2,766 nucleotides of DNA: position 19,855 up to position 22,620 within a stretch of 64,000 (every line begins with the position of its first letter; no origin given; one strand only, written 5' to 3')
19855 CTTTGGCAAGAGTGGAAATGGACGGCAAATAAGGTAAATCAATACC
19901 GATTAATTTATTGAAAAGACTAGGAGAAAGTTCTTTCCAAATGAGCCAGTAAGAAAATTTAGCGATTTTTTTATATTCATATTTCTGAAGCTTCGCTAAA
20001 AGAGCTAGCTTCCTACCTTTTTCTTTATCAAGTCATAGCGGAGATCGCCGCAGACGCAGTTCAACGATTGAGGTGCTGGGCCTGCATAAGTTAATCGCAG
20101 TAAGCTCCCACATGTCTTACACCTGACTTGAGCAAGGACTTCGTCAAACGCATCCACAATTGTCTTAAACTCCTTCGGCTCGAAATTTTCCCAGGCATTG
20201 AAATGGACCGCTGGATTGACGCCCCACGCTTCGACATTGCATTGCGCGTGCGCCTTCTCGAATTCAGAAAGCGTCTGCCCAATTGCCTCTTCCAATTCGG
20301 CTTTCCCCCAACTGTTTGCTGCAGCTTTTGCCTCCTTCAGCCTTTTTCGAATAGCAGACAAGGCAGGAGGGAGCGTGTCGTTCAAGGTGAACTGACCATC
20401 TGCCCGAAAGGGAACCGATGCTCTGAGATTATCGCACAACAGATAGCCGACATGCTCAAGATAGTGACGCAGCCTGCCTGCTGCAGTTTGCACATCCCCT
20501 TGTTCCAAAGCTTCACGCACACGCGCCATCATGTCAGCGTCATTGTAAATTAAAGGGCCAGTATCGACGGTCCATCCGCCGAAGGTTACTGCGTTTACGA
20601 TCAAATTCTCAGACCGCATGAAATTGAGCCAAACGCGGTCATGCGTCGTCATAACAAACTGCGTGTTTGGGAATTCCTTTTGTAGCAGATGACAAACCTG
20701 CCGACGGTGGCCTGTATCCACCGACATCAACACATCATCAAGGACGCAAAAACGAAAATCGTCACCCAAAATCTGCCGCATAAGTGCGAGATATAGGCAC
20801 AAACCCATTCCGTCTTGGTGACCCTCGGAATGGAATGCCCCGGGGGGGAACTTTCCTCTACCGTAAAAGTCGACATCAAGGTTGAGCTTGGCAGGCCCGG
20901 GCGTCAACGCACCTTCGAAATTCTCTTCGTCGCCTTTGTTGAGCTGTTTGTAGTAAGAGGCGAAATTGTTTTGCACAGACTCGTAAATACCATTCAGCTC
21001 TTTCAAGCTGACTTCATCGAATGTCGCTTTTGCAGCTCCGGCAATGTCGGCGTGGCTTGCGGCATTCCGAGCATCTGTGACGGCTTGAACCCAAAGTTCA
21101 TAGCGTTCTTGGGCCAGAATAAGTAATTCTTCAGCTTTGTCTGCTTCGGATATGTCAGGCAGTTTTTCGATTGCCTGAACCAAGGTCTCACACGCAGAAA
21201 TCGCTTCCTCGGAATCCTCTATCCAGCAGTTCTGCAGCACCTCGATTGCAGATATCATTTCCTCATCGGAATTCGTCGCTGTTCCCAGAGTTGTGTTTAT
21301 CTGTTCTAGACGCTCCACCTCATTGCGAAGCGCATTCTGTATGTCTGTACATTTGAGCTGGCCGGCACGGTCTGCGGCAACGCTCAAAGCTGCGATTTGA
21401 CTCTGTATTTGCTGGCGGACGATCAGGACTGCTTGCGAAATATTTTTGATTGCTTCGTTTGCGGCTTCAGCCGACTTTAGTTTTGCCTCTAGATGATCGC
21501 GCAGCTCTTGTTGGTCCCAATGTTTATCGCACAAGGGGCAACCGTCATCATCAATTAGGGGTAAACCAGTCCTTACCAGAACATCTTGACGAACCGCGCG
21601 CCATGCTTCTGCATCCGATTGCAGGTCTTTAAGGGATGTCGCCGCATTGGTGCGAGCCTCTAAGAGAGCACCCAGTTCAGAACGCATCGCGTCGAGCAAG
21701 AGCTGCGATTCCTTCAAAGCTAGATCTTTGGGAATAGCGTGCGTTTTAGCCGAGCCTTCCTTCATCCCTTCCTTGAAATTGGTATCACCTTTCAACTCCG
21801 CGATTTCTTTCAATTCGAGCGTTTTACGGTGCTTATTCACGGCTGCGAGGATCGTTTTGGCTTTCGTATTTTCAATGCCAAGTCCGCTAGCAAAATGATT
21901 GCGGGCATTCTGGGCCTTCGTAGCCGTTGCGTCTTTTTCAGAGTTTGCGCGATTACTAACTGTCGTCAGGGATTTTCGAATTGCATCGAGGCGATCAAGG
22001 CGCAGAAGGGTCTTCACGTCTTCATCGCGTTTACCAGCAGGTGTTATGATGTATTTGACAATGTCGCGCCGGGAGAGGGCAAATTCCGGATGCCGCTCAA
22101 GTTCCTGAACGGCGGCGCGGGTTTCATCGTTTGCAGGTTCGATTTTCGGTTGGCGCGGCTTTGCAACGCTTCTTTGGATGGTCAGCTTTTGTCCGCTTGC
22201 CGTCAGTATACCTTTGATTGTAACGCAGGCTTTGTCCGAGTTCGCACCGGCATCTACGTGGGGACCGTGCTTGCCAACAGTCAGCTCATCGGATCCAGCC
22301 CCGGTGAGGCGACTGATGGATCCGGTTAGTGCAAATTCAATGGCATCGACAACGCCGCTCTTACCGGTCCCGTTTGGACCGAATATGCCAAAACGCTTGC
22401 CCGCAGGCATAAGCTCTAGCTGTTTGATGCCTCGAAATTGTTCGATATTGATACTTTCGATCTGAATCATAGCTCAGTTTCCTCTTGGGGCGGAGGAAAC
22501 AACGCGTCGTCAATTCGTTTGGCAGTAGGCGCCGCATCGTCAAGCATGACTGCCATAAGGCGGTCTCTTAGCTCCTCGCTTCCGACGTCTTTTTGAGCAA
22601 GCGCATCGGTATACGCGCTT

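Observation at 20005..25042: Three co-oriented genes resemble Lamassu in layout but use non-canonical components: Mrr-nuclease/STAND NTPase, a 65-aa ORF and a Rad50/SMC-like zinc-hook ATPase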

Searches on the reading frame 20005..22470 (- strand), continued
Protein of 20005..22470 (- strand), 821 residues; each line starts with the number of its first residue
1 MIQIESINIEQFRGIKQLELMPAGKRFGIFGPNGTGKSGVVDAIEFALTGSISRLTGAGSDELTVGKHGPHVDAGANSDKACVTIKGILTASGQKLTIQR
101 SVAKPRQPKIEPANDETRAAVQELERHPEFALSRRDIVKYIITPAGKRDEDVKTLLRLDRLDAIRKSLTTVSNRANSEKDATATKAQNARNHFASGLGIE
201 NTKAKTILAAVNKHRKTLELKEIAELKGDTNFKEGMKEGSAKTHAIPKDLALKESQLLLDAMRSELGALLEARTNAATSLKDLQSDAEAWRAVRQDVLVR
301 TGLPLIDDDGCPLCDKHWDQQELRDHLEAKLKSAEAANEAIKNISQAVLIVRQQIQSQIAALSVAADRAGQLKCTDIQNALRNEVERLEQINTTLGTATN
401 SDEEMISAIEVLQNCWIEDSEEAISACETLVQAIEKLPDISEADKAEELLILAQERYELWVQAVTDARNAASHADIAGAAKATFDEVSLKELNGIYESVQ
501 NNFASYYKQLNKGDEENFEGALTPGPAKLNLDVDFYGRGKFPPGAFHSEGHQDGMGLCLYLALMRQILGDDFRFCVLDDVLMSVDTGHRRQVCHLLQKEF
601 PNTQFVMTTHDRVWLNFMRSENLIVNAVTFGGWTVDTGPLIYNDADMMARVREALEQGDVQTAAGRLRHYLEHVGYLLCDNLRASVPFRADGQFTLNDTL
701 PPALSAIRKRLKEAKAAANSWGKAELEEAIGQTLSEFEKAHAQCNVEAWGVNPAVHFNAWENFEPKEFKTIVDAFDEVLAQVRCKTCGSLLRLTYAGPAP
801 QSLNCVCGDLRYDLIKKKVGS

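Call 67: predict_structure(alignment_id=A5)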
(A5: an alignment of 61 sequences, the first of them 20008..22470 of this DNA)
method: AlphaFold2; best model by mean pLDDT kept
length: 821 residues; sequences in the alignment: 61
mean_pLDDT: 80.4   pTM: 0.55
mean pLDDT of the five models: 80.4, 78.5, 77.2, 74.9, 73.7
residues with pLDDT >= 90: 204; 70-90: 461; 50-70: 117; < 50: 39
segments of 3 or more residues with pLDDT < 50: 136-147, 522-546
pLDDT, mean of each block of 10 residues (from residue 1): 90 84 88 79 88 65 67 63 92 91 89 88 72 50 48 64 83 88 87 84 90 90 89 76 69 88 83 89 82 76 64 66 82 81 85 87 90 89 92 88 88 80 90 86 84 90 94 93 83 77 85 66 42 38 48 76 83 85 73 89 89 77 82 67 70 88 84 83 82 78 93 94 92 94 85 63 87 92 83 84 85 82 34
secondary structure, 60 per line:
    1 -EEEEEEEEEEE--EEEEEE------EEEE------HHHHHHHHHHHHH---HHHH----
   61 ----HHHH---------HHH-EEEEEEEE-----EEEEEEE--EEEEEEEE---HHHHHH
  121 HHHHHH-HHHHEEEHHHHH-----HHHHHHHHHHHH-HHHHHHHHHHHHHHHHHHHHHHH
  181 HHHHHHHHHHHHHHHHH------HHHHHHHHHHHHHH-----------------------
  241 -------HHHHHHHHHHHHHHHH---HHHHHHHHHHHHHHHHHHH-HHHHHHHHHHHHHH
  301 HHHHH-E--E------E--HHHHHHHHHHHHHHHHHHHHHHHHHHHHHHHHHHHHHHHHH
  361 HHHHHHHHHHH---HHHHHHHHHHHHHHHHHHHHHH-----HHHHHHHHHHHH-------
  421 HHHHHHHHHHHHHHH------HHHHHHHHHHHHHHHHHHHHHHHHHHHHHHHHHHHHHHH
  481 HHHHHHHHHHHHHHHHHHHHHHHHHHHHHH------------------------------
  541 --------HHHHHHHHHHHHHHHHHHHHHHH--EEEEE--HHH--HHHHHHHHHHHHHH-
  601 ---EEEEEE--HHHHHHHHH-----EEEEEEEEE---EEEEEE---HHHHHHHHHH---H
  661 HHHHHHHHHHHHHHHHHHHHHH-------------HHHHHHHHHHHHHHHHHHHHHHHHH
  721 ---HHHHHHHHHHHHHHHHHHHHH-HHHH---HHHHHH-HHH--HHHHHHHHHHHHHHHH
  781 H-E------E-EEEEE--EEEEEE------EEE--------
elements in order (helices of 4 or more, strands of 3 or more residues): E2-12 E15-20 E27-30 H37-49 H53-56 H65-68 E82-89 E95-101 E104-111 H115-126 H128-131 E132-134 H135-139 H145-156 H158-197 H204-217 H248-263 H267-285 H287-305 H320-371 H375-396 H402-413 H421-435 H442-510 H549-571 E574-578 H586-599 E604-609 H612-620 E626-634 E638-643 H647-656 H660-682 H696-720 H724-744 H746-749 H753-758 H765-781 E792-796 E799-804 E811-813

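Call 70: fold_search(model_id=the predicted structure, library=pdb)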
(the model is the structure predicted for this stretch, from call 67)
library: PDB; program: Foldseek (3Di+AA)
matches with E <= 10: 1101; with E <= 0.001: 90
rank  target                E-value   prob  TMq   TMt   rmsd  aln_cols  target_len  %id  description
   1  7zr1_D                1.9e-09  1.00  0.32  0.33  82.8       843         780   13  Chaetomium thermophilum Mre11-Rad50-Nbs1 complex bound to ATPyS (composite structure) (released 2023-01-11)
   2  7zr1_C                9.0e-09  1.00  0.30  0.32  86.3       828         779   13  Chaetomium thermophilum Mre11-Rad50-Nbs1 complex bound to ATPyS (composite structure) (released 2023-01-11)
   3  5xei                  1.5e-08  1.00  0.33  0.49  27.0       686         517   15  Crystal structure of the Smc head domain with a coiled coil and joint derived from Pyrococcus yayanosii (released 2017-06-07)
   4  7qen_A                8.5e-08  1.00  0.26  0.44  30.8       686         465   14  S.c. Condensin core in DNA- and ATP-bound state (released 2022-06-15)
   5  9q9k_A                2.2e-07  1.00  0.28  0.45  18.9       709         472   10  Cryo-EM structure of human Mre11-Rad50 (MR) complex bound to DNA and telomeric factor TRF2 fragment (438-542) (released 2025-10-01)
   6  7q2x_A                2.4e-07  1.00  0.28  0.49  23.3       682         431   13  Cryo-EM structure of clamped S.cerevisiae condensin-DNA complex (Form I) (released 2022-03-23)
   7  7w1m_B                2.9e-07  1.00  0.34  0.49  27.4       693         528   12  Cryo-EM structure of human cohesin-CTCF-DNA complex (released 2023-05-31)
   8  6wge_B                4.2e-07  1.00  0.26  0.41  25.8       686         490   14  Cryo-EM structure of human Cohesin-NIPBL-DNA complex without STAG1 (released 2020-05-20)
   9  9q9h_B                4.6e-07  1.00  0.29  0.46  22.1       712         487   11  Cryo-EM structure of human Mre11-Rad50 complex bound to DNA (released 2025-10-01)
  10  9q9h_A                5.5e-07  1.00  0.29  0.46  22.5       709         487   11  Cryo-EM structure of human Mre11-Rad50 complex bound to DNA (released 2025-10-01)
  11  9f5w_A                5.5e-07  1.00  0.31  0.46  33.3       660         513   14  Human condensin II - M18BP1 complex (released 2025-07-02)
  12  9q9m_A                6.3e-07  1.00  0.28  0.46  21.2       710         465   11  Cryo-EM structure of human Mre11-Rad50-Nbs1 (MRN) complex bound to DNA and telomeric factor TRF2 (released 2025-10-01)
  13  6qpq_A                6.5e-07  1.00  0.24  0.45  26.5       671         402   12  The structure of the cohesin head module elucidates the mechanism of ring opening (released 2020-02-05)
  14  9q9j_B                9.6e-07  1.00  0.28  0.45  19.3       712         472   11  Cryo-EM structure of human Mre11-Rad50-Nbs1 (MRN) complex bound to DNA and telomeric factor TRF2 fragment (438-542) (released 2025-10-01)
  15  9bi4_C                1.1e-06  1.00  0.28  0.48  17.4       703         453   10  cryo EM structure of dsDNA bound Mre11-Rad50 complex (released 2025-01-15)
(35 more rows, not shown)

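Call 86: search_protein_families(library=pfam, proteins=[L039:3199-4719:+, L033:6825-7763:+, L068:4195-7767:+, L061:1800-7763:+, L031:6091-7761:+, L026:6417-7724:+, L032:6364-7716:+, L074:7171-7812:+, L004:7165-7752:+, L053:7112-7732:+], max_evalue=0.0001)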
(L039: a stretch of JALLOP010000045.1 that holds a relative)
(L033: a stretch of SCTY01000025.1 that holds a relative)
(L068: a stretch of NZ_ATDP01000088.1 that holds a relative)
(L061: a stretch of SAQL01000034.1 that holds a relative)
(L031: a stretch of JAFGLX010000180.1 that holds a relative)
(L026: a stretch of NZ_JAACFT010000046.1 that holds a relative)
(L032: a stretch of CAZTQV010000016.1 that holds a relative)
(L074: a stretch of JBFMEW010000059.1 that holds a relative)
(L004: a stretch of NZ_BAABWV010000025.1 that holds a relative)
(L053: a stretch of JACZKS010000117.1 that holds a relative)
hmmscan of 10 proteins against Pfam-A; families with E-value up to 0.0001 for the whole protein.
L039:3199-4719:+ (507 aa): 5 families
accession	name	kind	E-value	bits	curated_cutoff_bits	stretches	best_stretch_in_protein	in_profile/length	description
PF02384.22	N6_Mtase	-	1.5e-63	215.4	20.4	1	145-475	3-309/311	N-6 DNA Methylase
PF12161.14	HsdM_N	-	1.1e-10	42.7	24.5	1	13-135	2-135/135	HsdM N-terminal domain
PF07669.17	Eco57I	-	1.2e-09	38.9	25.3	1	285-376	70-170/171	Eco57I restriction-modification methylase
PF01170.24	UPF0020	-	1.4e-08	35.1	22.3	1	177-367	19-192/197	RMKL-like, methyltransferase domain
PF20473.4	MmeI_Mtase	-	1.2e-05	25.1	27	0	189-213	22-47/259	MmeI, DNA-methyltransferase domain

L033:6825-7763:+ (313 aa): 0 families

L068:4195-7767:+ (1191 aa): 4 families
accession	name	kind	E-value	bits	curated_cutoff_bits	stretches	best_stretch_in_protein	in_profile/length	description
PF13514.12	AAA_27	-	6.4e-66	222.3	22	1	1-206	1-204/206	AAA domain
PF02463.25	SMC_N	-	2.6e-07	30.7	40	0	423-1150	135-209/220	RecF/RecN/SMC N terminal domain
PF13476.12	AAA_23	-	1.2e-06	29.8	27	1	6-242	2-196/201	AAA domain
PF13555.12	AAA_29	-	9.5e-05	22.5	27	0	3-63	1-55/61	P-loop containing region of AAA domain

L061:1800-7763:+ (1988 aa): 8 families
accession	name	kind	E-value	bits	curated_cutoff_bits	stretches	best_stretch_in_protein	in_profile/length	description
PF13195.11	DUF4011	-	2.2e-46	158.1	22.2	1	401-572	1-158/158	Protein of unknown function (DUF4011)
PF18741.7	MTES_1575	-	9.8e-34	115.8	38.2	1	1640-1735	1-94/96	REase_MTES_1575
PF13086.12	AAA_11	-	1.9e-18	67.6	27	2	1329-1370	211-253/257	AAA domain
PF11784.13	DUF3320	-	1.2e-17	64.1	25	1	1839-1887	2-50/50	Protein of unknown function (DUF3320)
PF13087.12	AAA_12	-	6.4e-14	52.4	27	1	1397-1590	10-191/195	AAA domain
PF13604.12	AAA_30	-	1.6e-09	38.3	27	0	689-811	2-110/191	AAA domain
PF13245.12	AAA_19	-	6.2e-08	33.3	25.1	0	693-751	1-61/134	AAA domain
PF09848.15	SLFN-g3_helicase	-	6.3e-05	22.8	24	0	706-760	4-56/354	Schlafen group 3, DNA/RNA helicase domain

L031:6091-7761:+ (557 aa): 1 family
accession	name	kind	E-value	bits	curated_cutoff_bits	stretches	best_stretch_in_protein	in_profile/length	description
PF04326.19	SLFN_AlbA_2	-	9.9e-06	26.5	25.3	1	23-110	4-91/118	Schlafen, AlbA_2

L026:6417-7724:+ (436 aa): 1 family
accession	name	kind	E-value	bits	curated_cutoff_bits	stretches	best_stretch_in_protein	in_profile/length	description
PF09903.14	DUF2130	-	7.3e-65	219.2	26.7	1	160-398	3-247/255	Uncharacterized protein conserved in bacteria (DUF2130)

L032:6364-7716:+ (451 aa): 0 families

L074:7171-7812:+ (214 aa): 0 families

L004:7165-7752:+ (196 aa): 0 families

L053:7112-7732:+ (207 aa): 1 family
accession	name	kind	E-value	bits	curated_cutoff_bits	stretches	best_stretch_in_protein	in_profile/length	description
PF13635.12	DUF4143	-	1.6e-10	41.4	28.1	1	30-84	105-159/160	Domain of unknown function (DUF4143)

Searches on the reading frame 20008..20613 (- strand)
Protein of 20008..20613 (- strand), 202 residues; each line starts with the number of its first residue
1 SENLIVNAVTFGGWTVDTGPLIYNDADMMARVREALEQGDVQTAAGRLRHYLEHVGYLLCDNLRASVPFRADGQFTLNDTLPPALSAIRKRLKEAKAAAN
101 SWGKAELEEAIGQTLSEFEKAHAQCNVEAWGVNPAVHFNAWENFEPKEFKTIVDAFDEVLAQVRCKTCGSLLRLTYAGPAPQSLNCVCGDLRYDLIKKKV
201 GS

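Call 17: search_protein_families(library=pfam, proteins=[window:20008-20613:-], max_evalue=1)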
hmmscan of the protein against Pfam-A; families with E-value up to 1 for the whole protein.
seq(202 aa): 2 families
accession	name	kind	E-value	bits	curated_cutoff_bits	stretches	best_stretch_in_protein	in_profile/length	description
PF07544.18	Med9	-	0.012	16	26.9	0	81-116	24-57/80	RNA polymerase II transcription mediator complex subunit 9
PF11203.13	EccE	-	0.036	14.9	23.7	1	64-130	19-85/97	Putative type VII ESX secretion system translocon, EccE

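Call 25: search_protein_families(library=padloc, proteins=[window:20008-20613:-], max_evalue=1)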
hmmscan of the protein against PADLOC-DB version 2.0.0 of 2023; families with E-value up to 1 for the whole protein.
seq(202 aa): 0 families

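Call 35: predict_structure(alignment_id=A2)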
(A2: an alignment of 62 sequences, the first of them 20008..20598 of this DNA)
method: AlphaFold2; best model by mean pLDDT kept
length: 197 residues; sequences in the alignment: 62
mean_pLDDT: 87.8   pTM: 0.81
mean pLDDT of the five models: 87.8, 86.5, 84.7, 84.2, 84.2
residues with pLDDT >= 90: 144; 70-90: 24; 50-70: 17; < 50: 12
segments of 3 or more residues with pLDDT < 50: 1-6, 9-13
pLDDT, mean of each block of 10 residues (from residue 1): 46 53 89 94 92 96 91 93 98 98 98 95 75 77 94 95 95 96 96 83
secondary structure, 60 per line:
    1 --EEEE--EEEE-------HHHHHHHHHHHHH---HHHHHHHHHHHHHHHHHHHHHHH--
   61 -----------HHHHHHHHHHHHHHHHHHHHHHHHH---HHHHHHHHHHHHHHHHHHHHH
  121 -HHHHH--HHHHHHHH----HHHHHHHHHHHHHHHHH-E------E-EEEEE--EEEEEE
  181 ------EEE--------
elements in order: E3-6 E9-12 H20-32 H36-58 H72-96 H100-120 H122-126 H129-136 H141-157 E168-172 E175-180 E187-189

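Call 38: fold_search(model_id=the predicted structure, library=pdb)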
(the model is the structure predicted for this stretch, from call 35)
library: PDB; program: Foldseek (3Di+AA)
matches with E <= 10: 336; with E <= 0.001: 0
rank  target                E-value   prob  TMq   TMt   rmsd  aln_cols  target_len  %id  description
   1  6rz8                  2.2e-01  0.30  0.24  0.14  25.3       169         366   14  Crystal structure of the human cysteinyl leukotriene receptor 2 in complex with ONO-2080365 (released 2019-12-11)
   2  8xmf_A                2.9e-01  0.14  0.16  0.11  14.6       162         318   11  Cryo-EM structure of human ZnT1 WT at a low PH, in the presence of zinc, determined in an inward-facing conformation. (released 2024-10-30)
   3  8kg6_F                3.7e-01  0.25  0.22  0.11  18.1       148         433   18  Yeast replisome in state I (released 2023-12-06)
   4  5m73_G                4.6e-01  0.10  0.17  0.17  17.5       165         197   14  Structure of the human SRP S domain with SRP72 RNA-binding domain (released 2016-12-07)
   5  9min_I                6.7e-01  0.28  0.28  0.38  13.2       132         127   15  Structure of a designed minibinder to NYESO1-A*02:01 (released 2025-08-06)
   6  5msj_U                6.7e-01  0.04  0.12  0.11  21.4       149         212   17  Mouse PA28alpha (released 2017-09-13)
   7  4c8h_A                7.1e-01  0.16  0.22  0.11  18.3       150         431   17  Crystal structure of the C-terminal region of yeast Ctf4, selenomethionine protein. (released 2014-04-30)
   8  4c8s_B                7.1e-01  0.16  0.22  0.11  18.5       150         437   17  Crystal structure of the C-terminal region of yeast Ctf4 (released 2014-04-30)
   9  5msj_J                8.0e-01  0.08  0.20  0.20  18.0       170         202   13  Mouse PA28alpha (released 2017-09-13)
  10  5msj_A                9.4e-01  0.05  0.16  0.15  21.4       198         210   12  Mouse PA28alpha (released 2017-09-13)
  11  7tad_C                9.9e-01  0.08  0.18  0.17  17.5       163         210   14  CryoEM structure of the (NPR1)2-(TGA3)2 complex (released 2022-03-16)
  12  8fw3_D                9.9e-01  0.06  0.18  0.18  14.3       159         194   13  MtrR from Neisseria gonorrhoeae bound to Testosterone (released 2024-01-24)
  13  1h6p_A                1.1e+00  0.07  0.18  0.18  14.2       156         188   14  Dimeristion domain from human TRF2 (released 2001-09-05)
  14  4r32_A                1.1e+00  0.10  0.20  0.24  11.2       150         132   12  Crystal Structure Analysis of Pyk2 and Paxillin LD motifs (released 2014-09-17)
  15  5hog_B                1.2e+00  0.14  0.22  0.11  17.9       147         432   18  Crystal structure of the carboxy-terminal domain of yeast Ctf4 bound to Dna2. (released 2016-06-22)
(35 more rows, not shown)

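Call 79: search_protein_representatives(alignment_id=A7)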
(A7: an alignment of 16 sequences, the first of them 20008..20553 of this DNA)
Query: 16 sequences, 180 profile positions. Proteins with E-value up to 0.001 (for the whole library): 874; up to 1e-10: 623; up to 1e-30: 337. The best 150 are listed.
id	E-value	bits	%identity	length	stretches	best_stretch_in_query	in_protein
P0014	5.2e-76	270.8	-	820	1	1-178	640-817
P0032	9.5e-73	260.2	-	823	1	1-177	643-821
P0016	4.8e-71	254.6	-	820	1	1-179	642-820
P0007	5.0e-68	244.8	-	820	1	2-179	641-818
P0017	2.1e-67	242.8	-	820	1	2-178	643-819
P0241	8.2e-65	234.3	-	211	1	1-178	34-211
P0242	1.0e-64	234.0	-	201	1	1-178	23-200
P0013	3.2e-64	232.4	-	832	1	1-178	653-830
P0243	1.5e-63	230.2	-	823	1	1-179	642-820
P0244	1.8e-62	226.7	-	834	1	2-178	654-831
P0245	4.3e-62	225.5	-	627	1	1-178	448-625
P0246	3.2e-61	222.6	-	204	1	1-179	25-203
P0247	1.9e-59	216.9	-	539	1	2-178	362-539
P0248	4.6e-59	215.6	-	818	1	2-178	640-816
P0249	2.9e-58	213.0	-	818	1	3-178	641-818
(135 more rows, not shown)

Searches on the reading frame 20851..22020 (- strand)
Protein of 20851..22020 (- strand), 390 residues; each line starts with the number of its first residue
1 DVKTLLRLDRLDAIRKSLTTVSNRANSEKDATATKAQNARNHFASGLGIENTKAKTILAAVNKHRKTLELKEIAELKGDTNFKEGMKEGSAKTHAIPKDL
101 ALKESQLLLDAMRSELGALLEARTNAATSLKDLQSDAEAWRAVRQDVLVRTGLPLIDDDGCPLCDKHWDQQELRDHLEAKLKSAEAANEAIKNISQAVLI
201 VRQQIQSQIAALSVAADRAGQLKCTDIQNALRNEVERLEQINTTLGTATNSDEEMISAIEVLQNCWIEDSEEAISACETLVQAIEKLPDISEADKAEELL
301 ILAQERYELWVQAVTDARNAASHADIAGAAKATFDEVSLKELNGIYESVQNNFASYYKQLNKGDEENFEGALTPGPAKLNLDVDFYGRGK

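Call 25: search_protein_families(library=padloc, proteins=[window:20851-22020:-], max_evalue=1)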
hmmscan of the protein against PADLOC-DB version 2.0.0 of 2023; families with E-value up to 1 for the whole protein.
seq(390 aa): 4 families
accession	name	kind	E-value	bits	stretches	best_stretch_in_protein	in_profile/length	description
PDLC03865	LmuB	-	0.00029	17.2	1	26-291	394-666/1007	-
PDLC03867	LmuB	-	0.054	10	1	159-271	319-429/605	-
PDLC04886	PDC-S06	-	0.12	9.1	1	140-276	235-377/727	-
PDLC03868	LmuB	-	0.92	5.7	1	157-280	492-609/1035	-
